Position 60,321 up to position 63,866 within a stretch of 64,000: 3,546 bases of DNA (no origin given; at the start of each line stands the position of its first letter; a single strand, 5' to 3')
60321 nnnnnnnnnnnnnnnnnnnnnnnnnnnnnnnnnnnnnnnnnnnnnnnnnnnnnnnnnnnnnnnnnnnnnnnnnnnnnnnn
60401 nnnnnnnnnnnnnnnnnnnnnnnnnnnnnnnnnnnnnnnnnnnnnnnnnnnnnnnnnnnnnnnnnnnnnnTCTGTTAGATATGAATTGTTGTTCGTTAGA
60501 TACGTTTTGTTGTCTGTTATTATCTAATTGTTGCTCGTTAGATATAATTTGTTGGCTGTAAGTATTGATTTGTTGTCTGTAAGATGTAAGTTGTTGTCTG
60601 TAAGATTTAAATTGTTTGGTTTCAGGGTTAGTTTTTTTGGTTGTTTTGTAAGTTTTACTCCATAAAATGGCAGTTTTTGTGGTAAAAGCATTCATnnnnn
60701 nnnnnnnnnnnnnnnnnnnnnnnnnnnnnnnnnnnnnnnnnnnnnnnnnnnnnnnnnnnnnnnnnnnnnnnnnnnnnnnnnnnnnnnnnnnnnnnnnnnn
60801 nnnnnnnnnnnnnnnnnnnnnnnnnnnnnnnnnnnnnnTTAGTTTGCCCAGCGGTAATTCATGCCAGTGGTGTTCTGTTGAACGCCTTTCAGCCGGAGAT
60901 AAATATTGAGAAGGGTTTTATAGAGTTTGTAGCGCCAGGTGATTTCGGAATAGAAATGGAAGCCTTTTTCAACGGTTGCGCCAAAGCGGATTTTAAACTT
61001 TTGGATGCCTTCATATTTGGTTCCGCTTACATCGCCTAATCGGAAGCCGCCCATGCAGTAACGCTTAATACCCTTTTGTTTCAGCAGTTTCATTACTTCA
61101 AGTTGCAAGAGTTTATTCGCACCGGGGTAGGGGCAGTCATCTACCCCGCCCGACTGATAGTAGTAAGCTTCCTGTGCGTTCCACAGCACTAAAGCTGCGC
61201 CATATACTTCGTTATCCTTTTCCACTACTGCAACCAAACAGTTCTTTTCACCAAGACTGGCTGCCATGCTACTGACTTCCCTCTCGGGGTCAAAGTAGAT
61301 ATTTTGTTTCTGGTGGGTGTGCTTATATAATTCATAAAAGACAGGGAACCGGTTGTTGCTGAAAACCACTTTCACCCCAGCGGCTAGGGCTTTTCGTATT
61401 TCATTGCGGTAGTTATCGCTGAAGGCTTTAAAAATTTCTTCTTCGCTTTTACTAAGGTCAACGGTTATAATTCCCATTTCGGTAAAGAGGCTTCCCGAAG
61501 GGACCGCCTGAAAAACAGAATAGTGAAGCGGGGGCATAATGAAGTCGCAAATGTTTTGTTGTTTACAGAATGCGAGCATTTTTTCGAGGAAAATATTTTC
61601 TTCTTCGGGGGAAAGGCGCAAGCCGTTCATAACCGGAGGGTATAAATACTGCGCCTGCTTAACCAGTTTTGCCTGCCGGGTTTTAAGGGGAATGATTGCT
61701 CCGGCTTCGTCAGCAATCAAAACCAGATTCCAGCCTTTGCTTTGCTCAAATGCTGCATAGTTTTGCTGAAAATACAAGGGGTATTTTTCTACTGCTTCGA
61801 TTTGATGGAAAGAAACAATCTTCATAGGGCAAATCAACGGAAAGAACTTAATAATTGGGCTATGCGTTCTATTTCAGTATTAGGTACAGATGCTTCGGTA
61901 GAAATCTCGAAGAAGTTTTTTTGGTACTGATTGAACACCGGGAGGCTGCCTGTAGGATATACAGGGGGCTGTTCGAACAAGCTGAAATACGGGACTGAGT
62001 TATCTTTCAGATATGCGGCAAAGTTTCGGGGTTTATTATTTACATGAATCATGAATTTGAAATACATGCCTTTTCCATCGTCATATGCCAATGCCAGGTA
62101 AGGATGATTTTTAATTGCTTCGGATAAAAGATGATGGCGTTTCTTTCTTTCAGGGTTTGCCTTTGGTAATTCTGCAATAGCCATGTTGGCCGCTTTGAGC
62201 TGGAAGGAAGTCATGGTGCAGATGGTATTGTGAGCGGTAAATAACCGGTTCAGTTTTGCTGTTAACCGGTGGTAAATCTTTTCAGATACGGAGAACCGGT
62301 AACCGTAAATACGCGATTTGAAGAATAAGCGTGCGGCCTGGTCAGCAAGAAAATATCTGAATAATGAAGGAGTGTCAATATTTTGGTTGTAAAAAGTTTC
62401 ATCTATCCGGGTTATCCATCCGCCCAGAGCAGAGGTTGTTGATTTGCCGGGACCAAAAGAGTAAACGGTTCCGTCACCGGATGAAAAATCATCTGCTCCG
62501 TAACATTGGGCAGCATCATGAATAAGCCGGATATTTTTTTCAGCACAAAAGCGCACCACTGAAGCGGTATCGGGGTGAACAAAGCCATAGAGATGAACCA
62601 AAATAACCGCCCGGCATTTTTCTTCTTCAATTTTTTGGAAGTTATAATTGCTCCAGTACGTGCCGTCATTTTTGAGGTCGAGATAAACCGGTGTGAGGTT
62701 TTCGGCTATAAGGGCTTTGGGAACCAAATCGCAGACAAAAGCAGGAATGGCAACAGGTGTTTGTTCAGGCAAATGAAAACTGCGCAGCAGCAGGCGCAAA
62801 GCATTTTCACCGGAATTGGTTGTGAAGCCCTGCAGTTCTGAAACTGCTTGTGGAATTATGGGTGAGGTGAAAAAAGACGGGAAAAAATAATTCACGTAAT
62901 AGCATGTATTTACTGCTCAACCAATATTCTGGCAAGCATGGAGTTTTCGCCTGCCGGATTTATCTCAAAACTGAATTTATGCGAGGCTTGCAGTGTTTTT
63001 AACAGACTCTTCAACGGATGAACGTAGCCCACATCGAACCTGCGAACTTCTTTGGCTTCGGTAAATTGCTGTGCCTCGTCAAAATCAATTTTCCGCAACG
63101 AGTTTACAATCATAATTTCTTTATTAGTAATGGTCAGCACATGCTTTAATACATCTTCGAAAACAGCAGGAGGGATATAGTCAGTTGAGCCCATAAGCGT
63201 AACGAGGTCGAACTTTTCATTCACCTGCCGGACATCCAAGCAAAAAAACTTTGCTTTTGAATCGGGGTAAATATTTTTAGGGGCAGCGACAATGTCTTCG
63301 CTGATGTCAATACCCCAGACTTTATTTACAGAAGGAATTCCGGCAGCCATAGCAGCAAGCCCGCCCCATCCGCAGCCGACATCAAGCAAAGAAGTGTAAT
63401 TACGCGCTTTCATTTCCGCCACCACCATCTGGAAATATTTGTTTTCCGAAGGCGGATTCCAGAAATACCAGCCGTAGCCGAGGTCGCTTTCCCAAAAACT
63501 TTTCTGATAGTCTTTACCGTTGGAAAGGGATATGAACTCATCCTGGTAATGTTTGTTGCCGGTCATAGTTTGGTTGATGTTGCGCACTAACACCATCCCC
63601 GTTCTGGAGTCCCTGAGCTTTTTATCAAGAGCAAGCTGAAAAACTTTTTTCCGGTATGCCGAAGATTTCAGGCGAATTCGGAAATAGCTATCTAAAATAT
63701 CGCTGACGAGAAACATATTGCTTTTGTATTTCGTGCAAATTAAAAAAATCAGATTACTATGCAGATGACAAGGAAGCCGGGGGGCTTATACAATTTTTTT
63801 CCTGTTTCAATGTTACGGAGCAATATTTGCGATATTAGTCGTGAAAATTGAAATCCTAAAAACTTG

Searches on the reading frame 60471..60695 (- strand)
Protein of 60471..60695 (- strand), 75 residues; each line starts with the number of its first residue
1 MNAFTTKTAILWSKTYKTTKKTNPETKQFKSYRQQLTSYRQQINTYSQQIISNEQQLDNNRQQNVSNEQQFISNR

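Call 10: find_encoding_contigs(protein=window:60471-60695:-, flank=6000, max_places=6)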
Protein seq(75 aa) (75 aa): no gene with exactly this product is on record in the collection.

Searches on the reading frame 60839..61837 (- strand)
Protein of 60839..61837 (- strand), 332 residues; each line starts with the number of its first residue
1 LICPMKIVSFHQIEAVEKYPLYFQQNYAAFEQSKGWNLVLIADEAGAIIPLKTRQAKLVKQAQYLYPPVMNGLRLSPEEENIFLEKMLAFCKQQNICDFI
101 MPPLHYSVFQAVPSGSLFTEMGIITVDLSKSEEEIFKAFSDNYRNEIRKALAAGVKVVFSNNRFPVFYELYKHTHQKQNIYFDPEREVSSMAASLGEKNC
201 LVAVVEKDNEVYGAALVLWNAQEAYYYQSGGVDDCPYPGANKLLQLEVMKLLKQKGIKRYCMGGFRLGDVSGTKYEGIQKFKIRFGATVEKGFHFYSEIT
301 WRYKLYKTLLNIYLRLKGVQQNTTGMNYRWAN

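Call 32: search_protein_families(library=pfam, proteins=[window:60839-61837:-], max_evalue=0.001)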
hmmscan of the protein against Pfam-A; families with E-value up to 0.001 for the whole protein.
window:60839-61837:- (332 aa): 2 families
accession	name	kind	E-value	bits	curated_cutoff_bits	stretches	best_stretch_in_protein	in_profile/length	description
PF02388.22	FemAB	-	7.7e-17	61.6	24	2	200-292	294-385/406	FemAB family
PF13480.13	Acetyltransf_6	-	1.8e-12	48.1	22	1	141-264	5-136/143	Acetyltransferase (GNAT) domain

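Call 34: find_homologous_proteins(query=window:60842-61837:-, max_evalue=1e-20)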
Query window:60842-61837:- (332 aa): 18 proteins with E <= 1e-20 among 1939 candidates.
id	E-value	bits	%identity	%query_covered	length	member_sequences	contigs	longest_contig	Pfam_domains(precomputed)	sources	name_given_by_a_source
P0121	1.8e-220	749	100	99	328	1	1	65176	PF13480.14,PF02388.23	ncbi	-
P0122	1.1e-139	484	63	98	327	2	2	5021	PF13480.14,PF02388.23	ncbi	-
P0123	6.4e-136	471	60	98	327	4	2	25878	PF13480.14,PF02388.23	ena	-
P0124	5.6e-135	468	60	98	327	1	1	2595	PF13480.14,PF02388.23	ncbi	-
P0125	6.5e-135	468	60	98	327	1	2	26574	PF13480.14,PF02388.23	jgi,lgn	-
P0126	7.0e-135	468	63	94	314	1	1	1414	PF13480.14,PF02388.23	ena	-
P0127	1.7e-134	467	59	98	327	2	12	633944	PF13480.14,PF02388.23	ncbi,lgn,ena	-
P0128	9.0e-133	461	59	98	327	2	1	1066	PF13480.14,PF02388.23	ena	-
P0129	1.6e-129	450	57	99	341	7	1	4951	PF13480.14,PF02388.23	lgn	-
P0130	3.7e-128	446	55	98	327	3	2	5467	PF13480.14,PF02388.23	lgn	-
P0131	4.7e-127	442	57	98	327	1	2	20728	PF13480.14,PF02388.23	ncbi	-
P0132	5.4e-127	442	56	99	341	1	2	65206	PF13480.14,PF02388.23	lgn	-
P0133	8.2e-126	438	55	98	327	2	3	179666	PF13480.14,PF02388.23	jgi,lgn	jgi:hypothetical protein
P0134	7.5e-112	392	62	82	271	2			PF13480.14,PF02388.23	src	-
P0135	6.8e-106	373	49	98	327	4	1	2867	PF13480.14,PF02388.23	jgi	jgi:hypothetical protein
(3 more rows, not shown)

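Call 35: find_encoding_contigs(protein=P0121, flank=5000, max_places=3)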
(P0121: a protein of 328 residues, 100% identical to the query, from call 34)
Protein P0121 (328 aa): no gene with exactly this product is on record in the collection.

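Call 36: find_encoding_contigs(protein=P0127, flank=5000, max_places=4)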
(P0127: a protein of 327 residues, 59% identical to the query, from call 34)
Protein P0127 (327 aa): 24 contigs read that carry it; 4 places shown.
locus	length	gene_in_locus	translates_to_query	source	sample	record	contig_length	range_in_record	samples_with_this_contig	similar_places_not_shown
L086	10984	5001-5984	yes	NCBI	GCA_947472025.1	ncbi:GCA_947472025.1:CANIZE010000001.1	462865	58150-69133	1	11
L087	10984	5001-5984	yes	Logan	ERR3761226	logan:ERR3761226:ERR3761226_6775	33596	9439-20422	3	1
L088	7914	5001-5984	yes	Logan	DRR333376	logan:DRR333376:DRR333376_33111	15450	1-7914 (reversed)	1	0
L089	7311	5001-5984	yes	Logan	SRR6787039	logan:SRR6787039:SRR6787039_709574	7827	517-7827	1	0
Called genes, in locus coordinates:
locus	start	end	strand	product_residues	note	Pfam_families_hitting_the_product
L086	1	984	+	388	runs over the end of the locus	PF13439:Glyco_transf_4, PF13579:Glyco_trans_4_4, PF00534:Glycos_transf_1, PF13692:Glyco_trans_1_4, PF20706:GT4-conflict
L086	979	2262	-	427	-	PF00534:Glycos_transf_1, PF13692:Glyco_trans_1_4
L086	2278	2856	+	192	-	PF25087:GMPPB_C (faint), PF00132:Hexapep, PF14602:Hexapep_2 (weak)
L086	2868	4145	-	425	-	PF00534:Glycos_transf_1, PF13692:Glyco_trans_1_4, PF13524:Glyco_trans_1_2 (weak)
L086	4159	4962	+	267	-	PF02353:CMAS, PF13489:Methyltransf_23, PF07021:MetW (weak), PF13847:Methyltransf_31, PF08241:Methyltransf_11, PF08242:Methyltransf_12, PF13649:Methyltransf_25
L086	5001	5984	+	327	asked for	PF13480:Acetyltransf_6, PF02388:FemAB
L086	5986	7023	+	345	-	-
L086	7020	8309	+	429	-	PF00534:Glycos_transf_1 (weak), PF13692:Glyco_trans_1_4 (weak)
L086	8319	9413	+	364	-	PF02350:Epimerase_2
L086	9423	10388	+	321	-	PF01408:GFO_IDH_MocA, PF02894:GFO_IDH_MocA_C, PF22725:GFO_IDH_MocA_C3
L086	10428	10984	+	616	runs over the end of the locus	PF12481:DUF3700 (weak), PF13522:GATase_6, PF13537:GATase_7, PF00733:Asn_synthase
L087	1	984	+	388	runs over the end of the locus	PF13439:Glyco_transf_4, PF13579:Glyco_trans_4_4, PF00534:Glycos_transf_1, PF13692:Glyco_trans_1_4, PF20706:GT4-conflict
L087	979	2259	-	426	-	PF00534:Glycos_transf_1, PF13692:Glyco_trans_1_4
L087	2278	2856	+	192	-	PF25087:GMPPB_C (faint), PF00132:Hexapep, PF14602:Hexapep_2 (weak)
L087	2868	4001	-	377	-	PF00534:Glycos_transf_1, PF13692:Glyco_trans_1_4, PF13524:Glyco_trans_1_2 (weak)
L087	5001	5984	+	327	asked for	PF13480:Acetyltransf_6, PF02388:FemAB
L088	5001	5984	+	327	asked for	PF13480:Acetyltransf_6, PF02388:FemAB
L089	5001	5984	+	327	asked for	PF13480:Acetyltransf_6, PF02388:FemAB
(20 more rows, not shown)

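Call 37: find_encoding_contigs(protein=P0122, flank=5000, max_places=3)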
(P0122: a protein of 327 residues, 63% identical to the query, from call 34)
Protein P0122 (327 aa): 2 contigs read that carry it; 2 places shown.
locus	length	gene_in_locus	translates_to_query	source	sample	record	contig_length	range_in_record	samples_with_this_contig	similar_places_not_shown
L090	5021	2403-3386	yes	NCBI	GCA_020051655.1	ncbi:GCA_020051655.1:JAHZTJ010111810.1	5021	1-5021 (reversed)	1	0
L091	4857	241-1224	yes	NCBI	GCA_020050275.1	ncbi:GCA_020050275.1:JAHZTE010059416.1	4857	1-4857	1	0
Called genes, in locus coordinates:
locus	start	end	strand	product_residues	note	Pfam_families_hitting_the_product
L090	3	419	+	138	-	?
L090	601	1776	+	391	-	PF00534:Glycos_transf_1, PF13692:Glyco_trans_1_4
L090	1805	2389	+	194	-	PF00132:Hexapep, PF14602:Hexapep_2 (weak)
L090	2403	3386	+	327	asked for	PF02388:FemAB (faint), PF13480:Acetyltransf_6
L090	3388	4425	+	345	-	-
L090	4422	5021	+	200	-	?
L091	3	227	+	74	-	?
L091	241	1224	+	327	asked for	PF02388:FemAB (faint), PF13480:Acetyltransf_6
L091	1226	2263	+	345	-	-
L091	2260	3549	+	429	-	PF00534:Glycos_transf_1 (faint)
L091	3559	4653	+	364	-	PF02350:Epimerase_2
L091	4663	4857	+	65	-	?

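Call 39: find_encoding_contigs(protein=P0139, flank=3000, max_places=2)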
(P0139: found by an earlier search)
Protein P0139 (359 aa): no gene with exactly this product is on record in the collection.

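Call 40: find_encoding_contigs(protein=P0143, flank=6000, max_places=3)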
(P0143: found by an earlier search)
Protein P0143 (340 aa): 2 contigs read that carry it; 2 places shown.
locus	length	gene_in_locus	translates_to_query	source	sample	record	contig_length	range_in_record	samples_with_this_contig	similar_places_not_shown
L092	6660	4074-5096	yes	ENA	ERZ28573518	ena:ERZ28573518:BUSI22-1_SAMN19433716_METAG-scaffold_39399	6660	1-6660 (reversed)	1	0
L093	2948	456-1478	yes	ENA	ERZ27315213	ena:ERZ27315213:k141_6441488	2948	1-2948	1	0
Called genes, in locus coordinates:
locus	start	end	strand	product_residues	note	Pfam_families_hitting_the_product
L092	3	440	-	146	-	?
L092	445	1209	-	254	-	PF02646:RmuC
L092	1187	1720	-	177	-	PF06103:DUF948 (faint)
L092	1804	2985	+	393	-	PF01619:Pro_dh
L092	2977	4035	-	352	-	PF09423:PhoD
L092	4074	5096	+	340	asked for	PF05496:RuvB_N, PF00004:AAA, PF07728:AAA_5 (faint), PF17864:AAA_lid_4, PF05491:WHD_RuvB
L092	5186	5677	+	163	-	PF11181:YflT (faint)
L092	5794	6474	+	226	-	PF05359:DUF748 (faint), PF00691:OmpA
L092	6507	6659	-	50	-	?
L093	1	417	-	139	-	?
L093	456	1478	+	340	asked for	PF05496:RuvB_N, PF00004:AAA, PF07728:AAA_5 (faint), PF17864:AAA_lid_4, PF05491:WHD_RuvB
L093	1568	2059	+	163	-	PF11181:YflT (faint)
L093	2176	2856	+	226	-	PF05359:DUF748 (faint), PF00691:OmpA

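Call 85: find_encoding_contigs(protein=P0141, flank=3000, max_places=3)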
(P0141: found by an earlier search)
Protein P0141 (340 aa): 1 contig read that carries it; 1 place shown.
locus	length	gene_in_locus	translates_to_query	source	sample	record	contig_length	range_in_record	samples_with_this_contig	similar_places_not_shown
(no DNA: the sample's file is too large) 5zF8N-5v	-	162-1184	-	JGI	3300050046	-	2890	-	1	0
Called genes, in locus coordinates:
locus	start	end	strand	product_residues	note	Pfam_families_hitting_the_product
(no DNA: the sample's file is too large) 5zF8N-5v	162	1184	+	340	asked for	PF05496:RuvB_N, PF00004:AAA, PF07728:AAA_5 (faint), PF17864:AAA_lid_4, PF05491:WHD_RuvB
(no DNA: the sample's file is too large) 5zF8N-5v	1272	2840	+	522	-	PF17164:DUF5122, PF18962:Por_Secre_tail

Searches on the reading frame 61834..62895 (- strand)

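Call 32: search_protein_families(library=pfam, proteins=[window:61834-62895:-], max_evalue=0.001)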
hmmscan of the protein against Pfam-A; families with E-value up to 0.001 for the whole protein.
window:61834-62895:- (353 aa): 1 family
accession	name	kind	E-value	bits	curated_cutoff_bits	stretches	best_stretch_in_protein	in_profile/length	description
PF01041.23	DegT_DnrJ_EryC1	-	4e-19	69.5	19.8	1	23-313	42-312/360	DegT/DnrJ/EryC1/StrS aminotransferase family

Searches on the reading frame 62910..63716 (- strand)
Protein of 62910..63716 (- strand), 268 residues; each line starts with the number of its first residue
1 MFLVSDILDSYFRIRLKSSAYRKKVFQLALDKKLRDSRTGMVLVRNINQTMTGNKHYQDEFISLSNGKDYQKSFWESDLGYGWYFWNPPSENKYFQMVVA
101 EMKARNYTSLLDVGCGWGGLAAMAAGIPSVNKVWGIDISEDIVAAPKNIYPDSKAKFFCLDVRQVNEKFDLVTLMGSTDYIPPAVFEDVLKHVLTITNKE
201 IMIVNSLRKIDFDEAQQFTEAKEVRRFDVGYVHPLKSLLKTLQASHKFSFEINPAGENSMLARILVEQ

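Call 32: search_protein_families(library=pfam, proteins=[window:62910-63716:-], max_evalue=0.001)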
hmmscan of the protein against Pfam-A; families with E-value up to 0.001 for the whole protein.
window:62910-63716:- (268 aa): 7 families
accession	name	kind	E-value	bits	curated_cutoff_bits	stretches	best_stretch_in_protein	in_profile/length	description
PF13649.12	Methyltransf_25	-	1.9e-10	41.7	27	1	111-197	2-93/97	Methyltransferase domain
PF02353.26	CMAS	-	1.6e-08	34.7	27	1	96-235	52-192/273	Mycolic acid cyclopropane synthetase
PF08242.18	Methyltransf_12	-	1.3e-07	32.7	30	1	111-194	1-89/98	Methyltransferase domain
PF08241.18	Methyltransf_11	-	6.9e-07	30.3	21.2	1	111-185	1-75/95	Methyltransferase domain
PF13489.12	Methyltransf_23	-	3.6e-06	27.3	27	1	108-222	24-133/164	Methyltransferase domain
PF13847.12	Methyltransf_31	-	4.3e-05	23.7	27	1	108-182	5-88/145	Methyltransferase domain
PF05175.20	MTS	-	0.00078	19.6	23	0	97-171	22-101/170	Methyltransferase small domain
